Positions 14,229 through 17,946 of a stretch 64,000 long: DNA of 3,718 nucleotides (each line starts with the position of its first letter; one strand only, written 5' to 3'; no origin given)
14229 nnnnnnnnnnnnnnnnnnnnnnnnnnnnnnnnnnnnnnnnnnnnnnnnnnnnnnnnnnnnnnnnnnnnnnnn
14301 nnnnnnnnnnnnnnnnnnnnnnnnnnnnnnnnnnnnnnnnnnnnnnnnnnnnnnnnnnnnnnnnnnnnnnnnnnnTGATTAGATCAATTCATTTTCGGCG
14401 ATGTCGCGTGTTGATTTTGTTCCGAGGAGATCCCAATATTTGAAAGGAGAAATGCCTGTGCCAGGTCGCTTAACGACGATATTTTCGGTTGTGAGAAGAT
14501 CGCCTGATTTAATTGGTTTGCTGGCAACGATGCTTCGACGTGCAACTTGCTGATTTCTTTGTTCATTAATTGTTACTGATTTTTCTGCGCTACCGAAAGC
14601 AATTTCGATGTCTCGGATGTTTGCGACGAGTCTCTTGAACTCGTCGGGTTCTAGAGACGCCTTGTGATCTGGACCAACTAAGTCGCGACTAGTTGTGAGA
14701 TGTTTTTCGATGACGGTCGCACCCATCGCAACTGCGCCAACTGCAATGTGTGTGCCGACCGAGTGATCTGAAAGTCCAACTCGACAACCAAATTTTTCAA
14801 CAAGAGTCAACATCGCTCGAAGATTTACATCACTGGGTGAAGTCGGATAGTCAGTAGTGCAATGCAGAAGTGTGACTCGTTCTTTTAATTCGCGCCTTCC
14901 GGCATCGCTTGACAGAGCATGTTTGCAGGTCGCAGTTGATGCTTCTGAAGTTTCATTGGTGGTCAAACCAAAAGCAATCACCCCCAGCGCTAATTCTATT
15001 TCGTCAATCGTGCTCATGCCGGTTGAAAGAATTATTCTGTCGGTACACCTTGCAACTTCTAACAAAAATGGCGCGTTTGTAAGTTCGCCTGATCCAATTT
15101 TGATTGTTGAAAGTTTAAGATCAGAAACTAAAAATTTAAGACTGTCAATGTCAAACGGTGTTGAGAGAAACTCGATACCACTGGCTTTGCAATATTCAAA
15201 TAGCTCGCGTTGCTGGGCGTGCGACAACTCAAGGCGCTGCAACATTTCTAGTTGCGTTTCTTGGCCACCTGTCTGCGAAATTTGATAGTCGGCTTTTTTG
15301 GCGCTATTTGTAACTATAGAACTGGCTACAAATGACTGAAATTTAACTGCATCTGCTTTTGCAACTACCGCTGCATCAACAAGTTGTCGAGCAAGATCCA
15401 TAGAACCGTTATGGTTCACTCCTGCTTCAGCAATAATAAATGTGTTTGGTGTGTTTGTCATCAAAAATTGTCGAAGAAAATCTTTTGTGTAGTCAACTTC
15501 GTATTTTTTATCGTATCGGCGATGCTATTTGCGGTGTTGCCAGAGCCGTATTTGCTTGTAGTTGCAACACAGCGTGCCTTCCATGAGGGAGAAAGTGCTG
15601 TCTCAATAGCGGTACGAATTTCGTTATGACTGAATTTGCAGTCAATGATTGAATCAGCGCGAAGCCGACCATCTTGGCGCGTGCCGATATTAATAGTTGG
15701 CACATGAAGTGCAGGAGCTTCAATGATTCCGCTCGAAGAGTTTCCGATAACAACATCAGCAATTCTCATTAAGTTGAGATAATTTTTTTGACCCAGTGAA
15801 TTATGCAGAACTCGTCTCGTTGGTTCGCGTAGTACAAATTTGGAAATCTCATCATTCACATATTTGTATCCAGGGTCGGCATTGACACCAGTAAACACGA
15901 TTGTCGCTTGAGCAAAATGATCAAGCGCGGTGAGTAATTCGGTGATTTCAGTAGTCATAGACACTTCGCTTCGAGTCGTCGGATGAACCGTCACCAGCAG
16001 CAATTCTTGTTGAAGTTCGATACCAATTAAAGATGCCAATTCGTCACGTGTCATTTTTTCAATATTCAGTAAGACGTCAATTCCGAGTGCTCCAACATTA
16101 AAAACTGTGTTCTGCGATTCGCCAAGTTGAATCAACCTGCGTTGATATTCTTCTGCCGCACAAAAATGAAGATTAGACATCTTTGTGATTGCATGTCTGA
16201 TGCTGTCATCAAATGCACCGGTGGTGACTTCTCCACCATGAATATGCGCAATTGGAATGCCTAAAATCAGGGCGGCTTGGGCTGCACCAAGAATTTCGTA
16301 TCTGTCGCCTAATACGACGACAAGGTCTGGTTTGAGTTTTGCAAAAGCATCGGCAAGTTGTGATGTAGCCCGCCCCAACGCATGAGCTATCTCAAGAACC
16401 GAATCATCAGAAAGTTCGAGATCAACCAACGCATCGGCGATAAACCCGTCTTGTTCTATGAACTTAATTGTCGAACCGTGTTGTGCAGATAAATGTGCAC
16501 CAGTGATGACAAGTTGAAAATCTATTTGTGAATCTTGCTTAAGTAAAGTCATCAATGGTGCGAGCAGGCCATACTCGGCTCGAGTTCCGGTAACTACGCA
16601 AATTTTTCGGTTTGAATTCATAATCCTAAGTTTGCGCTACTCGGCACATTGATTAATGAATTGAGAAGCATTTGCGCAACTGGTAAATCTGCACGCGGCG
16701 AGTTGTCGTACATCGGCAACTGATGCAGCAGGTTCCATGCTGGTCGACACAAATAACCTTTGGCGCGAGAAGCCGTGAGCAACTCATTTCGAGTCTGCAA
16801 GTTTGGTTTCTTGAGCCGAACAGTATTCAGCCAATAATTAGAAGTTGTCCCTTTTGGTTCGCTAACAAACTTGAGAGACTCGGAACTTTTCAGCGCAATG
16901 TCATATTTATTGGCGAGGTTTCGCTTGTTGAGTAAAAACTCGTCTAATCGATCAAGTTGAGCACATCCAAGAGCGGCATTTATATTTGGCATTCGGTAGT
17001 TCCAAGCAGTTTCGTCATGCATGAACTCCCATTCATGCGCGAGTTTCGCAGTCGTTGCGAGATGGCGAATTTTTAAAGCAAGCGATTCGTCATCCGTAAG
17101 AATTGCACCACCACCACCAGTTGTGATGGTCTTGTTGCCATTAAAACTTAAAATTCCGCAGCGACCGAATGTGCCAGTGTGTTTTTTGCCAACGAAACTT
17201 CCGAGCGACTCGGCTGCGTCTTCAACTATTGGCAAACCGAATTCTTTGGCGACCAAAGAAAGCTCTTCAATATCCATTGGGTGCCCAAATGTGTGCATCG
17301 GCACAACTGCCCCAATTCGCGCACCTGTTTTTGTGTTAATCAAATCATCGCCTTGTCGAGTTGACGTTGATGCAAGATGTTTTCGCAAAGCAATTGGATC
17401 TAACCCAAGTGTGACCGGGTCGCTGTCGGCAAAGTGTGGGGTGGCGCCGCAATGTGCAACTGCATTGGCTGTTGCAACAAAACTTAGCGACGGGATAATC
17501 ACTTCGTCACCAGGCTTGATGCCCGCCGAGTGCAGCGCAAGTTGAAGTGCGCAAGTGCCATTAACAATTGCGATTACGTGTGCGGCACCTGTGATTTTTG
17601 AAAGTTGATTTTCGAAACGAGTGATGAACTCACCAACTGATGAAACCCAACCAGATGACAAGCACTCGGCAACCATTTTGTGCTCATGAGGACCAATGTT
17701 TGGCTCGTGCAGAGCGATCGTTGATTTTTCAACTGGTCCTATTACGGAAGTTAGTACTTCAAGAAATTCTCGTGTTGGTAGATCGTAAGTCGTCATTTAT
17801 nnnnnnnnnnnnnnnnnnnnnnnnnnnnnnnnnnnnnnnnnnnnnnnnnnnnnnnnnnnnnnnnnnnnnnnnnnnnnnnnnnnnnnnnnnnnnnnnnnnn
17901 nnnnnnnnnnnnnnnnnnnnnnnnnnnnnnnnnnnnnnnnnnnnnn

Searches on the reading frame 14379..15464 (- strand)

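Call 15: search_protein_families(library=ncbifam, proteins=[window:14379-15464:-], max_evalue=0.00001)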
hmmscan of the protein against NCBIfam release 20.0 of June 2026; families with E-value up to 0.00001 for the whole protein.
window:14379-15464:- (361 aa): 2 families
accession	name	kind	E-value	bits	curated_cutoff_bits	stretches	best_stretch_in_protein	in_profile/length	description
TIGR03569.1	NeuB_NnaB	equivalog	1.2e-138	461.7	399.65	1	8-361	1-329/329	N-acetylneuraminate synthase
TIGR03586.1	PseI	equivalog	7.8e-77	258.6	340.25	2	188-359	155-325/327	pseudaminic acid synthase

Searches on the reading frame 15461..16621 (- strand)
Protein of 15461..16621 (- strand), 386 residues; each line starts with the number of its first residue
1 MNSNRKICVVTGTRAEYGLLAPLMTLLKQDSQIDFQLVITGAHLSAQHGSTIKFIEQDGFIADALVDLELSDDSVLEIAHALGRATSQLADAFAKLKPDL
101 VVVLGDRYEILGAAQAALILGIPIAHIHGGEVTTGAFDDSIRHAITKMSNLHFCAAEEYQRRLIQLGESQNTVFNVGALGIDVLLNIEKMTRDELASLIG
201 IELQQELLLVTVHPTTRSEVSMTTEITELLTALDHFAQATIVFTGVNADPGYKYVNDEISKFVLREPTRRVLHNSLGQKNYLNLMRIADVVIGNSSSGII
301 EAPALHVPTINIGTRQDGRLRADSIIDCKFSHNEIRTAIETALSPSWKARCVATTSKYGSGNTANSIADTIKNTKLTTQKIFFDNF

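Call 15: search_protein_families(library=ncbifam, proteins=[window:15461-16621:-], max_evalue=0.00001)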
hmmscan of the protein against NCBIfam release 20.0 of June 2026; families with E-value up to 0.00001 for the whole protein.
window:15461-16621:- (386 aa): 2 families
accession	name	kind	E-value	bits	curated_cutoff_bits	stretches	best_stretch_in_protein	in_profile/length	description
TIGR03568.1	NeuC_NnaA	equivalog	5.9e-136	453.1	235.9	1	5-371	1-365/365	UDP-N-acetylglucosamine 2-epimerase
TIGR00236.1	wecB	equivalog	2.1e-27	96.2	210.15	1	6-374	2-365/366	non-hydrolyzing UDP-N-acetylglucosamine 2-epimerase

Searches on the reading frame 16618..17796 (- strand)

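Call 15: search_protein_families(library=ncbifam, proteins=[window:16618-17796:-], max_evalue=0.00001)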
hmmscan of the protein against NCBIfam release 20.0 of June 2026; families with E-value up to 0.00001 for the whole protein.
window:16618-17796:- (392 aa): 7 families
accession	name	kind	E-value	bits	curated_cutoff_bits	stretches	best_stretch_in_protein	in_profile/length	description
TIGR04181.1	NHT_00031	hypoth_equivalog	2.5e-152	506.9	420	1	27-387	1-359/359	LegC family aminotransferase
TIGR03588.1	PseC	equivalog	5.8e-67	226.2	423.5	1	32-390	7-364/380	UDP-4-amino-4,6-dideoxy-N-acetyl-beta-L-altrosamine transaminase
TIGR04427.1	PLP_DesI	equivalog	1.5e-48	165.8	650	1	43-388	39-365/390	dTDP-4-dehydro-6-deoxyglucose aminotransferase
NF008658.2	PRK11658.1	equivalog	5e-45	153.8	631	1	27-340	5-310/379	UDP-4-amino-4-deoxy-L-arabinose aminotransferase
NF008687.0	PRK11706.1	equivalog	7.9e-42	143.3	375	1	27-368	2-334/375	dTDP-4-amino-4,6-dideoxygalactose transaminase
TIGR02379.1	ECA_wecE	subfamily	3.2e-32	111.7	434.85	1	27-349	2-316/376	dTDP-4-amino-4,6-dideoxy-D-glucose transaminase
NF011936.0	PRK15407.1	equivalog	1.7e-31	109.4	423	1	38-243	48-244/440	lipopolysaccharide biosynthesis protein RfbH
